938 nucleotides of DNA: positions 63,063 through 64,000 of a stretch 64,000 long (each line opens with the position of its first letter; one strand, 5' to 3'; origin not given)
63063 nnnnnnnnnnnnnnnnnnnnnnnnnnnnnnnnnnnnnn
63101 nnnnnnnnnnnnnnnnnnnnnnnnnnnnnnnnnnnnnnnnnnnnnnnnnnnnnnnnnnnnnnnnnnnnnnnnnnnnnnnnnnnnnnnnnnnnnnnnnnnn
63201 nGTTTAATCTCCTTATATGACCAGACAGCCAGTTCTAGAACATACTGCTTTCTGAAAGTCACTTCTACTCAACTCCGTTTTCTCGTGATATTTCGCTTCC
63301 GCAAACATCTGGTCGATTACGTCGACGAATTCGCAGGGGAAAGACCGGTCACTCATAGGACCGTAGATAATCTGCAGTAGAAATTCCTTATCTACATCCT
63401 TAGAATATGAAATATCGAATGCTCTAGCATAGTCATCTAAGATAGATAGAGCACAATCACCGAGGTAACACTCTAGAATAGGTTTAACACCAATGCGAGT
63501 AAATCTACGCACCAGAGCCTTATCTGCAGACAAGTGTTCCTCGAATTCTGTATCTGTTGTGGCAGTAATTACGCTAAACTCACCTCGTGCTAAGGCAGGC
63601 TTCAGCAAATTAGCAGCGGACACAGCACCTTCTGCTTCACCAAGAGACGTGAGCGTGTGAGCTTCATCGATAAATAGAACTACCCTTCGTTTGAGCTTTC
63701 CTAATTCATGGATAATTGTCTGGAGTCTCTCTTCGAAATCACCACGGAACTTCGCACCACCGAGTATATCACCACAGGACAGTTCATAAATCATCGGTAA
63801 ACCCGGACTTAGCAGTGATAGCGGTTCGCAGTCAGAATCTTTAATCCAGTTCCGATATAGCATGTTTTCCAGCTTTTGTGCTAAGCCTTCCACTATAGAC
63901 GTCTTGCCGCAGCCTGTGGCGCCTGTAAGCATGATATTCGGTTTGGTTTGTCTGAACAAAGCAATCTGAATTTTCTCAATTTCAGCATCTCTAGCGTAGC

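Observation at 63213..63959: Phage-encoded single-domain Clp/Hsp100 D1-type AAA+ ATPase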

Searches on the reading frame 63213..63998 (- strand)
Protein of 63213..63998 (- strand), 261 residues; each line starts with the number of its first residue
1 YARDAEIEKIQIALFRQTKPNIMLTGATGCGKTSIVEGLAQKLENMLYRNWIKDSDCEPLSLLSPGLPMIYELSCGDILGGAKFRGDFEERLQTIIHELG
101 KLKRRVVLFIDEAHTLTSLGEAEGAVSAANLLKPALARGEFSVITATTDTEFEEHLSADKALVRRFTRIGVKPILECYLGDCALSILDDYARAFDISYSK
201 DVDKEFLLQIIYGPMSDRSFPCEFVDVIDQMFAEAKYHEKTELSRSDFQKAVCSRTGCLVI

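Call 5: search_protein_families(library=pfam, proteins=[window:63213-63998:-], max_evalue=0.1)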
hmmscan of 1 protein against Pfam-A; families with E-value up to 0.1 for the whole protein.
window:63213-63998:- (261 aa): 31 families (the best 25 are shown)
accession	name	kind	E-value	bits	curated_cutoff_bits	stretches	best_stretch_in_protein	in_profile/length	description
PF00004.35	AAA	-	1.5e-11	45.3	21.2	1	22-169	1-126/131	ATPase family associated with various cellular activities (AAA)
PF01637.24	ATPase_2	-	2.3e-09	37.8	33.2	1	3-174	4-182/225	ATPase domain predominantly from Archaea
PF13191.12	AAA_16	-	5.2e-09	37.2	32.6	1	1-118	3-146/167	AAA ATPase domain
PF13401.12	AAA_22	-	5.4e-09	36.9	27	1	17-127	3-106/130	AAA domain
PF20703.3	nSTAND1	-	4.2e-07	30.4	27.1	1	1-167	17-178/379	Novel STAND NTPase 1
PF05621.17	TniB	-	1.3e-06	28.4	22.4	1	16-172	32-185/189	Bacterial TniB protein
PF05729.18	NACHT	-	2.7e-05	24.5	26.7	0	91-179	68-164/167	NACHT domain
PF07728.20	AAA_5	-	8.5e-05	23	22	1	21-45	1-25/139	AAA domain (dynein-related subfamily)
PF13173.12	AAA_14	-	9.9e-05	22.8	27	1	20-120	3-78/129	AAA domain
PF25201.1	nSTAND6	-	0.00059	20.3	27.7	1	1-43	2-42/148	Novel STAND NTPase 6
PF09848.15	SLFN-g3_helicase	-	0.00099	18.9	24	1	22-144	4-119/354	Schlafen group 3, DNA/RNA helicase domain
PF04851.21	ResIII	-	0.001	19.4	22.5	0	13-45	17-49/164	Type III restriction enzyme, res subunit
PF12775.13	AAA_7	-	0.0012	18.9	25.8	1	13-46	27-60/181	P-loop containing dynein motor region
PF00270.35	DEAD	-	0.0015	18.8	26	0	90-152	103-164/167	DEAD/DEAH box helicase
PF05673.19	DUF815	-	0.002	17.8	23.8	1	20-45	54-79/249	Protein of unknown function (DUF815)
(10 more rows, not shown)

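Call 7: search_solved_structures(query=window:63213-63998:-, max_evalue=0.001, show_alignments=2)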
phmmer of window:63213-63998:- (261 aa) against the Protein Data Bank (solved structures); distinct sequences matched with E-value up to 0.001: 45.
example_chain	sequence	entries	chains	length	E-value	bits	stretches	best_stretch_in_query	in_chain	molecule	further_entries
4d2q_A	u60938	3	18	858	4.8e-35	124.6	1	2-235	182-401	CLPB | CHAPERONE PROTEIN CLPB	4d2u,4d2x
6oax_C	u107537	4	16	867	5e-35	124.5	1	2-235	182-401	Hyperactive disaggregase ClpB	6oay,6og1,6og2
6og3_E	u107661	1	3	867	5e-35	124.5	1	2-235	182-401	Hyperactive disaggregase ClpB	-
1qvr_A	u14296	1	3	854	9.2e-35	123.6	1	2-234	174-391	ClpB protein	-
1jbk_A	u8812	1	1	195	9.7e-35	123.6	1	2-171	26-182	CLPB PROTEIN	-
4hse_A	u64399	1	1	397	1e-34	123.5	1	2-235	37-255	Chaperone protein ClpB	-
6em8_A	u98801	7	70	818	1.2e-34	123.2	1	2-238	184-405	ATP-dependent Clp protease ATP-binding subunit ClpC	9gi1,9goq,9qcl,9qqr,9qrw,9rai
6em9_A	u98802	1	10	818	1.2e-34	123.2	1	2-238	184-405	ATP-dependent Clp protease ATP-binding subunit ClpC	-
4ciu_A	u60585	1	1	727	1.8e-34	122.7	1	2-236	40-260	CHAPERONE PROTEIN CLPB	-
8xon_S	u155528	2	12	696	2.4e-34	122.3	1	2-236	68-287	NDP-hexose 4-ketoreductase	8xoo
9if4_A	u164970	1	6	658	2.9e-34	122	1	2-237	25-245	ATP-dependent Clp protease ATP-binding subunit ClpC1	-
6rn2_A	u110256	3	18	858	3.2e-34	121.9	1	2-235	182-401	Chaperone protein ClpB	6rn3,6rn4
6qs4_A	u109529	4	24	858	3.2e-34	121.8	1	2-235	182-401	Chaperone protein ClpB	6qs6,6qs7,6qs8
5ofo_C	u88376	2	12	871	3.7e-34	121.7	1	2-235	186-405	Chaperone protein ClpB,ATP-dependent Clp protease ATP-binding subunit ClpA,Chaperone prote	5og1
8a8u_A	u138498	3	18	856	8e-34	120.6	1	2-240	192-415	ATP-dependent Clp protease ATP-binding subunit ClpC1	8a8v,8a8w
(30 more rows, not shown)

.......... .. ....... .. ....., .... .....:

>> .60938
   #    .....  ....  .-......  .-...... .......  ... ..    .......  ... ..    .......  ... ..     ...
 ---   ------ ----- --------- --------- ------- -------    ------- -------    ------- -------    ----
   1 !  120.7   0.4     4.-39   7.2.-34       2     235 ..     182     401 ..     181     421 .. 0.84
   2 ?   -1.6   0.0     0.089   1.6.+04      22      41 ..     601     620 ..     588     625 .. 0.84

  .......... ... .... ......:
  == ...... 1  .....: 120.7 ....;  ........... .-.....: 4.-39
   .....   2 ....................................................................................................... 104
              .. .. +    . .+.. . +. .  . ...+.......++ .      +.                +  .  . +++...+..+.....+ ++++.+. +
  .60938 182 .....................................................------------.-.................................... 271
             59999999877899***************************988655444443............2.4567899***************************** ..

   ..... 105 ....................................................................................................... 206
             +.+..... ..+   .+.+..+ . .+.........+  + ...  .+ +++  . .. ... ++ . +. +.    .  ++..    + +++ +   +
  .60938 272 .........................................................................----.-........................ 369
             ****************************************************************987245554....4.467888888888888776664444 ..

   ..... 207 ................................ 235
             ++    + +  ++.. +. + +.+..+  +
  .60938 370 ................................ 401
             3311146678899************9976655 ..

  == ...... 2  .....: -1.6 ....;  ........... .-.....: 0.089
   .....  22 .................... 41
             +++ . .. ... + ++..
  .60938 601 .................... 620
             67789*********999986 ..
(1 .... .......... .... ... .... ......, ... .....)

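Call 8: search_dna_similar(query=window:63213-63998:-, collection=phages, mode=protein, max_rows=30)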
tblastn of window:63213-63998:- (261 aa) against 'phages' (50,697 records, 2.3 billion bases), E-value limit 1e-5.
Records with a match: 172; places in all: 172; records where one place covers at least 80% of the query: 153.
Best place of each record, by identity: <60% 172.
By first word of the organism name: Bacteriophage 35; Escherichia 33; Listeria 18; Klebsiella 11; Pseudomonas 11; Salmonella 10; Erwinia 8; Vibrio 7; Acinetobacter 6; uncultured 6; and 11 more.
By host as written in the record: - 58; Listeria monocytogenes 18; Escherichia coli 10; Klebsiella pneumoniae 5; Pseudomonas aeruginosa PAO1 5; Staphylococcus aureus 4; Salmonella enterica subsp. enterica serovar Typhimurium 4; Erwinia amylovora SNUABM_01 3; and 46 more.
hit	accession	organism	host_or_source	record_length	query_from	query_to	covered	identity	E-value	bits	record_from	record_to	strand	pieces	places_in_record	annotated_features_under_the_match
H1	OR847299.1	Listeria phage LM 4-11-1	Listeria monocytogenes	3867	2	250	95%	36.4%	4e-32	129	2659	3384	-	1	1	record has no annotation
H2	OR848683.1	Listeria phage LM 4-14-1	Listeria monocytogenes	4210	2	250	95%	36.4%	4e-32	129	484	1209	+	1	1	record has no annotation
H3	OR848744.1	Listeria phage LM 4-14-1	Listeria monocytogenes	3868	2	250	95%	36.4%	4e-32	129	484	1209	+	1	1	record has no annotation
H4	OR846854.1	Listeria phage LM 4-11-1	Listeria monocytogenes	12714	2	250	95%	36.4%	5e-32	129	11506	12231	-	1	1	record has no annotation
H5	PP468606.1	Staphylococcus phage SpP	Staphylococcus saprophyticus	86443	2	236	90%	38.6%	1e-35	140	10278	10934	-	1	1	hypothetical protein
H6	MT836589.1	Bacteriophage sp.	human fecal samples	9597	2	252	96%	35.4%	2e-33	134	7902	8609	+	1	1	record has no annotation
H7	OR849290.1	Listeria phage LM 4-14-1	Listeria monocytogenes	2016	2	233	89%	38.1%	2e-38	146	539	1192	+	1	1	record has no annotation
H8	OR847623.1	Listeria phage LM 4-11-1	Listeria monocytogenes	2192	2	233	89%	38.1%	3e-38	146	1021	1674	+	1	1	record has no annotation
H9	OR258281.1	Xanthomonas phage XaC1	Xanthomonas vesicatoria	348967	2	261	100%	34.0%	3e-28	118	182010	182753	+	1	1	ATP-dependent protease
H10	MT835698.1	Bacteriophage sp.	human fecal samples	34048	2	234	89%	37.7%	5e-36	140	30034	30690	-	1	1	record has no annotation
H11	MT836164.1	Bacteriophage sp.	human fecal samples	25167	1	260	100%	33.6%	2e-34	136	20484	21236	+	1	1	record has no annotation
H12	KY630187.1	Serratia phage BF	Serratia marcescens UCC2017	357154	2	253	97%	34.6%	2e-32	130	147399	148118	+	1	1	ATP-dependent Clp protease ATP-binding subunit clpA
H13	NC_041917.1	Serratia phage BF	Serratia marcescens UCC2017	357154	2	253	97%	34.6%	2e-32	130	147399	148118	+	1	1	ATP-dependent protease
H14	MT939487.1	Erwinia phage pEa_SNUABM_47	Erwinia amylovora SNUABM_01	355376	2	253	97%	34.6%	4e-32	130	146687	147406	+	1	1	putative ATP-dependent Clp protease ATP-binding subunit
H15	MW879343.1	Erwinia phage pEa_SNUABM_44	Erwinia amylovora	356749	2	253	97%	34.6%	4e-32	130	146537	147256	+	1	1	hypothetical protein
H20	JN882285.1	Cronobacter phage vB_CsaM_GAP32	Cronobacter sakazakii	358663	2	253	97%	34.4%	4e-33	132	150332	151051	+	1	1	ATP-dependent Clp protease ATP-binding subunit clpA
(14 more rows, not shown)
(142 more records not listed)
